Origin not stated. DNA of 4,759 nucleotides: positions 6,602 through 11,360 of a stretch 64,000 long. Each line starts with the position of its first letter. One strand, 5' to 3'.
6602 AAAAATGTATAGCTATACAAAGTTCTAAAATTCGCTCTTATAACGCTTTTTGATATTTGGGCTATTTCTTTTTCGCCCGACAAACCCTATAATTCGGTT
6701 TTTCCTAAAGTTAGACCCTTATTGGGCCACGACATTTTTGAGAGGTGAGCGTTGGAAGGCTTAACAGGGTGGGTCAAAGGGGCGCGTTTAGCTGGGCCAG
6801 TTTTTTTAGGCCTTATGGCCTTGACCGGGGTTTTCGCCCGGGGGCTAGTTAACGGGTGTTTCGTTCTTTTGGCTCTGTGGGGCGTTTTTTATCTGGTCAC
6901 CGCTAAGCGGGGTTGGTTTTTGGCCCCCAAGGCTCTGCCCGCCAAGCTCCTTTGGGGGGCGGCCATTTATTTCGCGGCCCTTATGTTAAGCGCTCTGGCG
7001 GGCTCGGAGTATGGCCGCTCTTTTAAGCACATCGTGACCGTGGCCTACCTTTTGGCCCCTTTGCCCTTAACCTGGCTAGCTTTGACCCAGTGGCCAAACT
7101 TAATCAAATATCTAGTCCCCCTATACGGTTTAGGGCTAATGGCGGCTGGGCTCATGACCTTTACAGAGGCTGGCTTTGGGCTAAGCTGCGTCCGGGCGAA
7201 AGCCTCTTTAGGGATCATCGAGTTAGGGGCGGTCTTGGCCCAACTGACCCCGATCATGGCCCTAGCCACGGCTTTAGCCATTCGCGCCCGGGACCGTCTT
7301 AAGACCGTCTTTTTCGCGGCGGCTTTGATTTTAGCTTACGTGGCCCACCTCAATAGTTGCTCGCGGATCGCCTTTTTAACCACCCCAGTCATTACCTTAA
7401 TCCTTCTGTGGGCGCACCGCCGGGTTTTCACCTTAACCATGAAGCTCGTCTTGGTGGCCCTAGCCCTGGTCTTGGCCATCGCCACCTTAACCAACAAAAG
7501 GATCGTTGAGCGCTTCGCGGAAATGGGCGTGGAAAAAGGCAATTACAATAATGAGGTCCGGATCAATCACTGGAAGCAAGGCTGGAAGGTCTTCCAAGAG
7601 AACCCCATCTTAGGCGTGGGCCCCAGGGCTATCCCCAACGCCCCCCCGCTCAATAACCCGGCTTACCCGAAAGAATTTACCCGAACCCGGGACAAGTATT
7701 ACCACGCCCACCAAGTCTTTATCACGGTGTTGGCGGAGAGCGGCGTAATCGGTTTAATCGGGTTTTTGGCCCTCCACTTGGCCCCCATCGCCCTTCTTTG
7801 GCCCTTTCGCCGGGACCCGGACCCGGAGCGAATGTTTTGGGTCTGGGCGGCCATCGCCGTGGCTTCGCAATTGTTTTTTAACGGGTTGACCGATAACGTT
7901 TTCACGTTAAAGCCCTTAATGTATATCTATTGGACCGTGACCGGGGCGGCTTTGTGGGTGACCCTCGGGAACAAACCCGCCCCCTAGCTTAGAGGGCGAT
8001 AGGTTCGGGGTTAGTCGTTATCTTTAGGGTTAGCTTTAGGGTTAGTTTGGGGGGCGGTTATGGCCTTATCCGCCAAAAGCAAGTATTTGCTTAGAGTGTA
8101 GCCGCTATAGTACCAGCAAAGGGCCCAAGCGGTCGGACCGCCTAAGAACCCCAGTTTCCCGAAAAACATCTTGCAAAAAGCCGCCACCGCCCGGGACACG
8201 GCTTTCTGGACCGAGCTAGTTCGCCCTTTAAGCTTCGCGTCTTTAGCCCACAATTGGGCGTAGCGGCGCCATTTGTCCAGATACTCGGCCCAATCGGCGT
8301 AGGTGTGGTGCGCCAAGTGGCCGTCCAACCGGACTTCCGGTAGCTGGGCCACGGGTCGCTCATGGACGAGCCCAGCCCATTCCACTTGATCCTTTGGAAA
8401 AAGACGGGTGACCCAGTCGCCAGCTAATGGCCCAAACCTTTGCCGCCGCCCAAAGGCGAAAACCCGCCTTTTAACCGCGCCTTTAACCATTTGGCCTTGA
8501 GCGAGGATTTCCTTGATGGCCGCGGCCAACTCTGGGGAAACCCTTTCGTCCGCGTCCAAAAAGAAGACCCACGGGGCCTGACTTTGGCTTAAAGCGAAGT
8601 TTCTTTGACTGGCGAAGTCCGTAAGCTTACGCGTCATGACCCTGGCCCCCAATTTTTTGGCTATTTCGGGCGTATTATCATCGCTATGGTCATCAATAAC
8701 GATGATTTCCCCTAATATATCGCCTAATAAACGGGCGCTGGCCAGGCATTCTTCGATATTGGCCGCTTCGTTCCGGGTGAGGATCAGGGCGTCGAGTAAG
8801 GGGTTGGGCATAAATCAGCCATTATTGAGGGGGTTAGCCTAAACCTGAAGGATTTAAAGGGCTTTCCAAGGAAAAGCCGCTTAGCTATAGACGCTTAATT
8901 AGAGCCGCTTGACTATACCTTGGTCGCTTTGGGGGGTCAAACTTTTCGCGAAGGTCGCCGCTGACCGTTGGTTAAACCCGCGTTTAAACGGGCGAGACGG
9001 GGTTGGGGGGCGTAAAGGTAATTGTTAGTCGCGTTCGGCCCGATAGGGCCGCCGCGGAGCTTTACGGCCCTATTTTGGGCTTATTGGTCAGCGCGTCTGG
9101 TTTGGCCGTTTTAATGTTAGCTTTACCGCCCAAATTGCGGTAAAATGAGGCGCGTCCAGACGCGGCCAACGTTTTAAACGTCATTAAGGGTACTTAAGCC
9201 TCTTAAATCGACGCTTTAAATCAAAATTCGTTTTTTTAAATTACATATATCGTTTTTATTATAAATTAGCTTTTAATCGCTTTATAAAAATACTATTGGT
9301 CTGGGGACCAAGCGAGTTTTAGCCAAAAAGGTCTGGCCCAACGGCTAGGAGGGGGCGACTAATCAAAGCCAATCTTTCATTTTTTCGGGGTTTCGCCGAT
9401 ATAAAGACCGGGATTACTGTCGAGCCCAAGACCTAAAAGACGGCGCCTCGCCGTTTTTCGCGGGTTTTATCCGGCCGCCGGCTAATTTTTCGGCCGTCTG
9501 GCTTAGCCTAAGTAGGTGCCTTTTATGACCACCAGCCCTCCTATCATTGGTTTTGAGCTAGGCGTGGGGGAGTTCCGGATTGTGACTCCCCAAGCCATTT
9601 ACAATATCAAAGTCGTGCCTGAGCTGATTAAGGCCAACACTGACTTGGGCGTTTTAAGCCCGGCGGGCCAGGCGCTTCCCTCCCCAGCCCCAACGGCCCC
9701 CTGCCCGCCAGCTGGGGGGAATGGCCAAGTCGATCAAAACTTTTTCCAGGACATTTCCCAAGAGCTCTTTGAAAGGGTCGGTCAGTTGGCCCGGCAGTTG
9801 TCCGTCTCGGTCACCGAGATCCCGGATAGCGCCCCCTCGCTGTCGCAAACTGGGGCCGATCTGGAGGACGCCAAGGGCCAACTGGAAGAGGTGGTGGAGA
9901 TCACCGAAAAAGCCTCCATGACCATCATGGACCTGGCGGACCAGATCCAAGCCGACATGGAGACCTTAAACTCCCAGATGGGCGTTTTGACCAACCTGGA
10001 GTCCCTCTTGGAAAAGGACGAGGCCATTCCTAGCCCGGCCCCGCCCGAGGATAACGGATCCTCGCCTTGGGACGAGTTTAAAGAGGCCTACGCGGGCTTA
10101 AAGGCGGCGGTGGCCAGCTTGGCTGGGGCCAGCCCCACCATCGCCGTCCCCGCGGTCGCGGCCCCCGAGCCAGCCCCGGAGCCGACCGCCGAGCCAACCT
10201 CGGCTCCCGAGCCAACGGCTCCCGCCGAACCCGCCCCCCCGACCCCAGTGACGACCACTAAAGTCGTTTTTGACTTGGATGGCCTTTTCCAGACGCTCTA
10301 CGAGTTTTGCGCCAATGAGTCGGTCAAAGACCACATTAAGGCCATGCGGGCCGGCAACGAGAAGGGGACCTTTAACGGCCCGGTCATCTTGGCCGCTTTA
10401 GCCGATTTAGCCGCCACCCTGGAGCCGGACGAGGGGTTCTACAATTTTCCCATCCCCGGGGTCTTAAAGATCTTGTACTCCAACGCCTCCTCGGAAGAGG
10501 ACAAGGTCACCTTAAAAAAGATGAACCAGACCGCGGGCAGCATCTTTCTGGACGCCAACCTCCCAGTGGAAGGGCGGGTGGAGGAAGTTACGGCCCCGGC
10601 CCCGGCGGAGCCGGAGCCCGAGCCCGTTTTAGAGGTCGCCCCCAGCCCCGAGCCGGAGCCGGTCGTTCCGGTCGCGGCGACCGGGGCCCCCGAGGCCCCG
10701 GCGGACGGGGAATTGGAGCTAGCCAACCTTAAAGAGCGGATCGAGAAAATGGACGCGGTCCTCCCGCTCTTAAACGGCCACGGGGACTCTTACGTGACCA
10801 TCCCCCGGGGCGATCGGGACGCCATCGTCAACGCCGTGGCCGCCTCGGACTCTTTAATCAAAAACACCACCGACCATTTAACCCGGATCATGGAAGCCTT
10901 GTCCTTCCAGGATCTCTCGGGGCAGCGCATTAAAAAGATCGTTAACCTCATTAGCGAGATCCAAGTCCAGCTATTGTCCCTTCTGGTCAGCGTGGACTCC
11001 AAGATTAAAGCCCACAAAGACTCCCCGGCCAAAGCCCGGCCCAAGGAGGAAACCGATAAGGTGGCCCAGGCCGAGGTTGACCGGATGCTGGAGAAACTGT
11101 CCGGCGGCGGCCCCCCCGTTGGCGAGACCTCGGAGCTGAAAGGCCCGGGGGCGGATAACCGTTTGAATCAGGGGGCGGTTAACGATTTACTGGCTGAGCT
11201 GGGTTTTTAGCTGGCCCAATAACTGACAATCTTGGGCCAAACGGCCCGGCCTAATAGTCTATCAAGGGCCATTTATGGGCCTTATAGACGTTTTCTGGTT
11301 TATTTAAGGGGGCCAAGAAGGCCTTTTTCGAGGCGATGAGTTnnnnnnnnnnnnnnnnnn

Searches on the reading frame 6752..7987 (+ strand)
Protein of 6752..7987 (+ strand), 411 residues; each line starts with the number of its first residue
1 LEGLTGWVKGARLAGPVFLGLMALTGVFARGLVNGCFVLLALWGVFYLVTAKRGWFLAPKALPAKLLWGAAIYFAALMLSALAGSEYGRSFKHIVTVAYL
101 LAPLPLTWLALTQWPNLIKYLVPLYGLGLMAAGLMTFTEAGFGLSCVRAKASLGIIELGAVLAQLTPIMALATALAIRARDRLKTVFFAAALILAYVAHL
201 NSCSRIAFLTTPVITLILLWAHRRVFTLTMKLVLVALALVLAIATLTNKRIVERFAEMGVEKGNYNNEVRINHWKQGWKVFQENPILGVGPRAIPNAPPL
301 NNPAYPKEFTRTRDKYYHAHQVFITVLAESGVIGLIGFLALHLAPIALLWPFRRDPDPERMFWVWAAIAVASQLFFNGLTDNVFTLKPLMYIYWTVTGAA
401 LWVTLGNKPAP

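Call 67: search_protein_families(library=pfam, proteins=[window:6752-7987:+], max_evalue=0.00001)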
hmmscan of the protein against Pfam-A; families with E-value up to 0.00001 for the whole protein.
window:6752-7987:+ (411 aa): 1 family
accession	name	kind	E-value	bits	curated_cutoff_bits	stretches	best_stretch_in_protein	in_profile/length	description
PF04932.20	Wzy_C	-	1.8e-21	77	31.7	1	191-339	2-149/149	O-Antigen ligase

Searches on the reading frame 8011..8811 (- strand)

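Call 67: search_protein_families(library=pfam, proteins=[window:8011-8811:-], max_evalue=0.00001)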
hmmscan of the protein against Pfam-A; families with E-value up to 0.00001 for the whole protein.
window:8011-8811:- (266 aa): 2 families
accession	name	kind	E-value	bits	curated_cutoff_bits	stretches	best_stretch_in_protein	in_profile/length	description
PF00535.33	Glycos_transf_2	-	7.8e-20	71.9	23.3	1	9-116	3-118/168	Glycosyl transferase family 2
PF13704.12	Glyco_tranf_2_4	-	3.5e-08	34.3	27.5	1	13-89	1-82/98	Glycosyl transferase family 2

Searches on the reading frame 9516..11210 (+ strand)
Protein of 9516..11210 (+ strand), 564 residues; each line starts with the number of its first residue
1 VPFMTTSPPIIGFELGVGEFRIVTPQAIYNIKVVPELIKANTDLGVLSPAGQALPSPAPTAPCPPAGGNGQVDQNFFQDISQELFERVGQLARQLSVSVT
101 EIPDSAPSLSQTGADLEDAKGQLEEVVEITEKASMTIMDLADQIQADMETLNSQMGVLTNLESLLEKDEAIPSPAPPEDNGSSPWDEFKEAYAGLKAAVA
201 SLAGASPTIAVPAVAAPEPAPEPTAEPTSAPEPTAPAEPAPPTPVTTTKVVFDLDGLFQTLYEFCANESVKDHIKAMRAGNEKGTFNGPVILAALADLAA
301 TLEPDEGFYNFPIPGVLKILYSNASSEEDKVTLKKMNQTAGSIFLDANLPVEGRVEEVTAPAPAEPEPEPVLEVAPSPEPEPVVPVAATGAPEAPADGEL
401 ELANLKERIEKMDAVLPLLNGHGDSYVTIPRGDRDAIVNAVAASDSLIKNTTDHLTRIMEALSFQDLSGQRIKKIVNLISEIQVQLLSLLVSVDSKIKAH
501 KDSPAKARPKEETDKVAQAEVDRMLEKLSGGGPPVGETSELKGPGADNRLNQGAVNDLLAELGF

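Call 67: search_protein_families(library=pfam, proteins=[window:9516-11210:+], max_evalue=0.00001)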
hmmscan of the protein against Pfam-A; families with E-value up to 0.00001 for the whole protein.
window:9516-11210:+ (564 aa): 1 family
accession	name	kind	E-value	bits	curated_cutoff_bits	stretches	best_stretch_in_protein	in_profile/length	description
PF04344.18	CheZ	-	1.2e-23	84.6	30.7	2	442-564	105-203/203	Chemotaxis phosphatase, CheZ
